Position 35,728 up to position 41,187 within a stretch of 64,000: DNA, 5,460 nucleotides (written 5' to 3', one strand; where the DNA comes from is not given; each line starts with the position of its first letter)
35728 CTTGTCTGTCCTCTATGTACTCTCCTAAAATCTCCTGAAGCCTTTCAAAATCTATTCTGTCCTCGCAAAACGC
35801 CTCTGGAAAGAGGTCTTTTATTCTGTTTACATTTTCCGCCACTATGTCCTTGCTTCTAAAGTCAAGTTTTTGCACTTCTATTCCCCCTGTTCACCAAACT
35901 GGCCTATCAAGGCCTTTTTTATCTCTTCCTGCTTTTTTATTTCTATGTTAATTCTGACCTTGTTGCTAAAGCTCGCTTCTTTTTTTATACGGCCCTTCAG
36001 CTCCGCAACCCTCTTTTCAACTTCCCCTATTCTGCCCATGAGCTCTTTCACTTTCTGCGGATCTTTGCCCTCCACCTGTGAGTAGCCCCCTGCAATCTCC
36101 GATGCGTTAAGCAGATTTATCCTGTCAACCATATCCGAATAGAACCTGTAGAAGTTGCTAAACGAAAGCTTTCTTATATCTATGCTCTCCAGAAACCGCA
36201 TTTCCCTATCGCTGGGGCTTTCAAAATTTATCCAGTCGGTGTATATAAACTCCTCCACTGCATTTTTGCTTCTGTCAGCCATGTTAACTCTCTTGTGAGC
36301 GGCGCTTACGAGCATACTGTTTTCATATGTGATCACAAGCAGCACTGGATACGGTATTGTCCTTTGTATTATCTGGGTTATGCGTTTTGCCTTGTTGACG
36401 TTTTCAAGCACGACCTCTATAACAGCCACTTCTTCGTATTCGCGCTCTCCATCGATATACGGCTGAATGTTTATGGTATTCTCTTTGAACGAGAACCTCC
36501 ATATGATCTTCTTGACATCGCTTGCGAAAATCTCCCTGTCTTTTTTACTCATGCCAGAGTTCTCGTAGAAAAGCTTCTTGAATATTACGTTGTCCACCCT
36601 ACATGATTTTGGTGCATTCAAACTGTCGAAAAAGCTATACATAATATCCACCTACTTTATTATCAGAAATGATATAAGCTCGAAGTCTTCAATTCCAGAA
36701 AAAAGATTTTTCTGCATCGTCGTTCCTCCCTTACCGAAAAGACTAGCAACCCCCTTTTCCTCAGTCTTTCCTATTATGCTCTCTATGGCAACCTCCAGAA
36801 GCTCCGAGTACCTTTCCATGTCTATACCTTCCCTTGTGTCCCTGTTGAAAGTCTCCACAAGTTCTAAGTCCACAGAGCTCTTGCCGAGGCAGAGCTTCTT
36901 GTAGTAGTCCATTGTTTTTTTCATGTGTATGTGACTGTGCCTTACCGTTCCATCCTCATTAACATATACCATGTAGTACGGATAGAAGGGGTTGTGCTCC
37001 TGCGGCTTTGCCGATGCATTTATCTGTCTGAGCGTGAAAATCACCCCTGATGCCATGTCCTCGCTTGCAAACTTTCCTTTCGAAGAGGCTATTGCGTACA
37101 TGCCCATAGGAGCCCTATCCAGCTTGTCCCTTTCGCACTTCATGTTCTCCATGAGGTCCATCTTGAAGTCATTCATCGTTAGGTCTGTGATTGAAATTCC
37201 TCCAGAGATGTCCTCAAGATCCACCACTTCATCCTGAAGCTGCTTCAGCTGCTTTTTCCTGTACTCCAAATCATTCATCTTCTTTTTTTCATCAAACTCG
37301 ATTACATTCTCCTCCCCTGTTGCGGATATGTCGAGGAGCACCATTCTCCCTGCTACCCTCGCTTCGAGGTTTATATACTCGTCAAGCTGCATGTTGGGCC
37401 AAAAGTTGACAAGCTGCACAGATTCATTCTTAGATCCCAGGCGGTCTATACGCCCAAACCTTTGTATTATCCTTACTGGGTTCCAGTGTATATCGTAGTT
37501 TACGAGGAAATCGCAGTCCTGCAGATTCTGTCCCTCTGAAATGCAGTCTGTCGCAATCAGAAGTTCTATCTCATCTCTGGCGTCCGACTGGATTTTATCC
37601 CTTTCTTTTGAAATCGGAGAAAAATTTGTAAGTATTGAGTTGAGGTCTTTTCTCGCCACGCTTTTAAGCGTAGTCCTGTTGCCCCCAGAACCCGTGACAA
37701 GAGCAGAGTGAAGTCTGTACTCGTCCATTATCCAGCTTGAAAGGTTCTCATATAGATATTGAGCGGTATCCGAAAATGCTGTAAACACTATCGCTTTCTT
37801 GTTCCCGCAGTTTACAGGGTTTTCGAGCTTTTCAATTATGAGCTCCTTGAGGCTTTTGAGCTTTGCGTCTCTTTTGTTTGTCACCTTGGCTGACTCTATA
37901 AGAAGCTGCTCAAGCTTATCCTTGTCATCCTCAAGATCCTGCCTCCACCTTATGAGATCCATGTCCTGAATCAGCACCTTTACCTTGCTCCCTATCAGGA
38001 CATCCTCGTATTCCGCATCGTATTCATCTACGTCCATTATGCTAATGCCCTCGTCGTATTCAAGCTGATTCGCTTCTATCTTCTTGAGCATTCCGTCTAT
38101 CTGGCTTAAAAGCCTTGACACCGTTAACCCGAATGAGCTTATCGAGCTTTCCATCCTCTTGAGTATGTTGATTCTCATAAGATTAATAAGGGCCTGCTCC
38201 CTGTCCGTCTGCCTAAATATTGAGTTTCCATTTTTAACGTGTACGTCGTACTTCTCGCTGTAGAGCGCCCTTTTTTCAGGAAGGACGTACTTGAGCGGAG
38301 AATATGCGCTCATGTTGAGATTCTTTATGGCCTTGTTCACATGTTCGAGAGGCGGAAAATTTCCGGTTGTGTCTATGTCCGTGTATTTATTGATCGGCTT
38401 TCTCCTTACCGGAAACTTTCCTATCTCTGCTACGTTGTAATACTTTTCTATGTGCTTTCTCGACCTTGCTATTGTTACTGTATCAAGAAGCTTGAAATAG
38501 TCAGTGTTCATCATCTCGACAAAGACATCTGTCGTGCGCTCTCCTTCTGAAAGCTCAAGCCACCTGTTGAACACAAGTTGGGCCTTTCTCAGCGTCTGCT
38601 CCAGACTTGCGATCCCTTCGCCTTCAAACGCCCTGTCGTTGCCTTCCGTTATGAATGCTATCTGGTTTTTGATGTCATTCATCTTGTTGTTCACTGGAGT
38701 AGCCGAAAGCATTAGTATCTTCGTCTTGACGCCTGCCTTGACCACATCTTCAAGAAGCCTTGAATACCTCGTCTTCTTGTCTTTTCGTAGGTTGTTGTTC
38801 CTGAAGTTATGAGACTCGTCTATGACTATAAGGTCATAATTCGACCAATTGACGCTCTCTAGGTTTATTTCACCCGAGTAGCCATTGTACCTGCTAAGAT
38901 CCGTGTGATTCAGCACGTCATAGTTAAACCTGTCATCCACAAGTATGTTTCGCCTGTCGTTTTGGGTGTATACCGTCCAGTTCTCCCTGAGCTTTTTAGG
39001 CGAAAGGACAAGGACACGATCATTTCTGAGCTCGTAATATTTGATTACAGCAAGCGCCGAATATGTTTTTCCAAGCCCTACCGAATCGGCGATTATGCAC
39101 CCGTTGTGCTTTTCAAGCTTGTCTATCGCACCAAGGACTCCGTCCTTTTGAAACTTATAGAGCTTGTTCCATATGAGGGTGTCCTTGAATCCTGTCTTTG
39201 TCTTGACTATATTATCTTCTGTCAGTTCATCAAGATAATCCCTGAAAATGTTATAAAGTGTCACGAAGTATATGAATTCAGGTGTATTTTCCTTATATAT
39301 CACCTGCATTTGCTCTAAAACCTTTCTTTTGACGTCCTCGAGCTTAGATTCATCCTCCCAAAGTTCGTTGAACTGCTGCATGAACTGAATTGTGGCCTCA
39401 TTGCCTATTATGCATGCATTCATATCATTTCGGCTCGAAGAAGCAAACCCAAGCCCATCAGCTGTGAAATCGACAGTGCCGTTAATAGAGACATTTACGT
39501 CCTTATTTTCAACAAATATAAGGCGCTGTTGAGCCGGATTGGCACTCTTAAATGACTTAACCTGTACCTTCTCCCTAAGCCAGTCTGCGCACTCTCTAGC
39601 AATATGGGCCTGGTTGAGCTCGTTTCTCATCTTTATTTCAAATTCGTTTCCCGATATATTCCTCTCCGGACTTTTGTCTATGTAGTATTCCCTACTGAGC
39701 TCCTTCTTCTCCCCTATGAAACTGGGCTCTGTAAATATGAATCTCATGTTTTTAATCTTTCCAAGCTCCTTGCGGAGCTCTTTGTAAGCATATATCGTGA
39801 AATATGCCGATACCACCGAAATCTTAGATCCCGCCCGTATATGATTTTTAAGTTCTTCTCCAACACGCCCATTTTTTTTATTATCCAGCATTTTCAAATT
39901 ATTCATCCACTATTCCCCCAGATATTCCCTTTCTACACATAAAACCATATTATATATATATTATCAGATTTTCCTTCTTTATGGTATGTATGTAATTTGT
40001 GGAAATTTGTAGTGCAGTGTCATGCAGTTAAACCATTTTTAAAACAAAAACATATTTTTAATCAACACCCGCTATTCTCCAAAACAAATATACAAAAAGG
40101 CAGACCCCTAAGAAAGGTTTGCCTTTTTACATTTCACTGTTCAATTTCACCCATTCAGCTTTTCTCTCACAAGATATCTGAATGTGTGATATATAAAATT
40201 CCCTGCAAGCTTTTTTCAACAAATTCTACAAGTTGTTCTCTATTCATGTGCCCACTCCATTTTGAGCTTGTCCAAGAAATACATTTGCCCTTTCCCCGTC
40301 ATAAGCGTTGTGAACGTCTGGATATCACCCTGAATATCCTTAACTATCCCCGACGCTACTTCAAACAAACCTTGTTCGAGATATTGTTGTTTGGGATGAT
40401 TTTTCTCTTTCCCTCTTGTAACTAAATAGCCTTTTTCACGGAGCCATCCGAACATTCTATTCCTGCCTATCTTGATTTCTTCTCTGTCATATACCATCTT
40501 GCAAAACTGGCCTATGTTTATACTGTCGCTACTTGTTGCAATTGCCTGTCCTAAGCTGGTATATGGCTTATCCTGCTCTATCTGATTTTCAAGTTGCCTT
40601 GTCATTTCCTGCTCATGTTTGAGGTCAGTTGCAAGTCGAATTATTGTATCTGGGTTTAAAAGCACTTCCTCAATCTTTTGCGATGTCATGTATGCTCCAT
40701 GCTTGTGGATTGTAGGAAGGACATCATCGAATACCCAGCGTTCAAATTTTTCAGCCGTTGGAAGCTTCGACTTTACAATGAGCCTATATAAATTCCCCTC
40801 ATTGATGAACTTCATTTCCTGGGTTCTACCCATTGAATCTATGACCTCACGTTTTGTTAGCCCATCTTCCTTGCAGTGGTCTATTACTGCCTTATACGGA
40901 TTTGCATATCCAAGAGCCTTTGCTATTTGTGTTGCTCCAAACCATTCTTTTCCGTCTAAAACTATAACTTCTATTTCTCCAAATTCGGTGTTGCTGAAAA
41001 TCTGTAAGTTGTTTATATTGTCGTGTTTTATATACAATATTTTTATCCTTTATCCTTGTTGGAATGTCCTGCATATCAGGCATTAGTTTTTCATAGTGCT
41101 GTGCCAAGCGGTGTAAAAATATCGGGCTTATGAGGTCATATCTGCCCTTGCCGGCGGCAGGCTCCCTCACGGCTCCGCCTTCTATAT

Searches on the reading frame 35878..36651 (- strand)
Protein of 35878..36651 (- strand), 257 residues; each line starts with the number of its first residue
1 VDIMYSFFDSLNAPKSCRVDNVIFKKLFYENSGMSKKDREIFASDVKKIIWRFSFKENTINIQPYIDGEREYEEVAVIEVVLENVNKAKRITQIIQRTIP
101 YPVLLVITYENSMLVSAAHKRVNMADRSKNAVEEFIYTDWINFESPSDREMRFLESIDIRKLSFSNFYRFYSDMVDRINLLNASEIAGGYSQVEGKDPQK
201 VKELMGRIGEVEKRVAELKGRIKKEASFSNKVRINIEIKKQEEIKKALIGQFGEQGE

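Call 69: search_protein_families(library=pfam, proteins=[window:35878-36651:-], max_evalue=0.001)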
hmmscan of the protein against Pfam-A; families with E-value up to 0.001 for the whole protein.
window:35878-36651:- (257 aa): 1 family
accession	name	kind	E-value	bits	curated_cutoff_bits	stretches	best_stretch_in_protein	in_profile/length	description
PF14335.11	DUF4391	-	9.4e-67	225.7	29.9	1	11-242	1-229/232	Domain of unknown function (DUF4391)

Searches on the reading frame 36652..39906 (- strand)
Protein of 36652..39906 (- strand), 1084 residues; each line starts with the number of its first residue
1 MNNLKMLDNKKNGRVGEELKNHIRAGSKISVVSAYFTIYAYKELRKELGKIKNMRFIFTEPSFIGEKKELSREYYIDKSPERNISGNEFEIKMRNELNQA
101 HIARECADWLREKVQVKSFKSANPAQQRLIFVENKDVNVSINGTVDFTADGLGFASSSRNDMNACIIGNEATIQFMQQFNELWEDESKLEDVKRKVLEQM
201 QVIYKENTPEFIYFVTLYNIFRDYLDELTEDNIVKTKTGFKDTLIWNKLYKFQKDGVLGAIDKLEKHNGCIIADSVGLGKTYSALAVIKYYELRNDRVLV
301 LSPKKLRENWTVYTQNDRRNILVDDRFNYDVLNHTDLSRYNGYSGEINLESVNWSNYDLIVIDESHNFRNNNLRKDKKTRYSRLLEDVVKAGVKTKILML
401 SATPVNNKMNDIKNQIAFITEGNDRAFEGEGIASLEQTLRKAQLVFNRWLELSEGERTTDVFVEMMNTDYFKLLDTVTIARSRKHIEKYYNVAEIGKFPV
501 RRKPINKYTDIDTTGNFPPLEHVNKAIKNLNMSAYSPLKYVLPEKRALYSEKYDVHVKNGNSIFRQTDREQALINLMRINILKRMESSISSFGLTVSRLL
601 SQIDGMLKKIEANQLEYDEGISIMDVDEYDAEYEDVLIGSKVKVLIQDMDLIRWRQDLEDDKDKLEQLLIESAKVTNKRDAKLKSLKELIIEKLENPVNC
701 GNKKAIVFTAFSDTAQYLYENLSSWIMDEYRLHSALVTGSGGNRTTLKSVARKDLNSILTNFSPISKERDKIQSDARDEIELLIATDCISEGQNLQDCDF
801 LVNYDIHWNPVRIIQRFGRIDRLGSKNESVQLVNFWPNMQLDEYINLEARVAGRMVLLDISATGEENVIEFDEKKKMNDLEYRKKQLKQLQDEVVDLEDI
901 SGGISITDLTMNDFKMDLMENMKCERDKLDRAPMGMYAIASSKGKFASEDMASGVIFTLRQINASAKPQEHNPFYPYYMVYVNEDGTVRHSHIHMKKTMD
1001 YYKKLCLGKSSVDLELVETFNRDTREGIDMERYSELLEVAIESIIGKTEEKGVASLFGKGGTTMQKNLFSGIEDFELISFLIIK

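Call 69: search_protein_families(library=pfam, proteins=[window:36652-39906:-], max_evalue=0.001)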
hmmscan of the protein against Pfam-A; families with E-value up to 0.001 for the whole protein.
window:36652-39906:- (1084 aa): 5 families
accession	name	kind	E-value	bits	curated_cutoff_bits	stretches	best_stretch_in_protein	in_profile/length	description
PF00271.37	Helicase_C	-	3.2e-13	50.3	23.5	1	766-824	51-110/110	Helicase conserved C-terminal domain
PF00176.29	SNF2-rel_dom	-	1.2e-10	41.5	24.9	1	253-311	2-67/290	SNF2-related domain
PF04851.21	ResIII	-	5.7e-09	36.5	22.5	1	249-405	4-163/164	Type III restriction enzyme, res subunit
PF20720.3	nSTAND3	-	1.2e-07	32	27.2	1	259-350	9-98/155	Novel STAND NTPase 3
PF00270.35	DEAD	-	2.1e-07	31.3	26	1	260-407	7-162/167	DEAD/DEAH box helicase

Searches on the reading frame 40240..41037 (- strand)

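Call 69: search_protein_families(library=pfam, proteins=[window:40240-41037:-], max_evalue=0.001)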
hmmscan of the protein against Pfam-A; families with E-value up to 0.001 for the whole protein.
window:40240-41037:- (265 aa): 2 families
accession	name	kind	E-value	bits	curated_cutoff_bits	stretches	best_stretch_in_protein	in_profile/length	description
PF03374.19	ANT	-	2.3e-24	86.3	25.3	1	150-259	1-106/108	Phage antirepressor protein KilAC domain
PF02498.22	Bro-N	-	1.9e-23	83.3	25.6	1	21-108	1-96/96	BRO family, N-terminal domain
